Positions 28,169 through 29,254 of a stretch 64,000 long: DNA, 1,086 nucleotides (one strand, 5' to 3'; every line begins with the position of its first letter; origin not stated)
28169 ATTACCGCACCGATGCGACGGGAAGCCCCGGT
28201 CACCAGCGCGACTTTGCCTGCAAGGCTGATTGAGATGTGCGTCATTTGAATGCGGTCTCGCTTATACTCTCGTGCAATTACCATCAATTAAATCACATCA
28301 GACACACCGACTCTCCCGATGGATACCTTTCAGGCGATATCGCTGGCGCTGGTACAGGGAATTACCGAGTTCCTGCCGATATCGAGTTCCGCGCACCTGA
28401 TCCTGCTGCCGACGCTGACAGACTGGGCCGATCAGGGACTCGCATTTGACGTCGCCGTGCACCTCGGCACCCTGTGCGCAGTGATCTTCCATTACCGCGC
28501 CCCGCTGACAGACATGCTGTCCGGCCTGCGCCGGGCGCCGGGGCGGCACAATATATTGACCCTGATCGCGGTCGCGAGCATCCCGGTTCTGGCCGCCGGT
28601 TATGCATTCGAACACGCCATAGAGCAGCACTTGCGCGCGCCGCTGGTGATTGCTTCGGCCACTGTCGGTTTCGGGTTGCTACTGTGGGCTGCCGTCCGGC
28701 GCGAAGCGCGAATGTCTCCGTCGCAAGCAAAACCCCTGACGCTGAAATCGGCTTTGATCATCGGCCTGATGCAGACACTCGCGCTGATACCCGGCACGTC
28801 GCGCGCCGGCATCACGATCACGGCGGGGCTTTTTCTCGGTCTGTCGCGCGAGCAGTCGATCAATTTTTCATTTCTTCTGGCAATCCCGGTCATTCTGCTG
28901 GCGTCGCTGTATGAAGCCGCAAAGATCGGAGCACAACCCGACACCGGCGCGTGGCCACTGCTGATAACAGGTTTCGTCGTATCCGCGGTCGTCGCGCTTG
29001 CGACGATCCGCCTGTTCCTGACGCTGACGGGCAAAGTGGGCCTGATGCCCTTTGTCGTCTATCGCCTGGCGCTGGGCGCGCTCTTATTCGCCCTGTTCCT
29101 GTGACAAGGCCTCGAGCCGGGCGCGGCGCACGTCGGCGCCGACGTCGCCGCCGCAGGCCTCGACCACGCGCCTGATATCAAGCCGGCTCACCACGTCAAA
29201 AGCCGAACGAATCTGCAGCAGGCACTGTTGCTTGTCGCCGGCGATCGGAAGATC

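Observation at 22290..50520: Four internally deleted IS481-like elements, each pointing into the start of an adjacent gene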

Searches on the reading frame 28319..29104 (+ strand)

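Call 29: search_protein_families(library=pfam, proteins=[window:28319-29104:+], max_evalue=0.0001)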
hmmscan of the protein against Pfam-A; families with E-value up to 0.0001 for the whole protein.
window:28319-29104:+ (261 aa): 1 family
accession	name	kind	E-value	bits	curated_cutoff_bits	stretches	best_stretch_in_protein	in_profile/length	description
PF02673.24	BacA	-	3.8e-73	246.8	33.4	1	6-255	1-257/257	Bacitracin resistance protein BacA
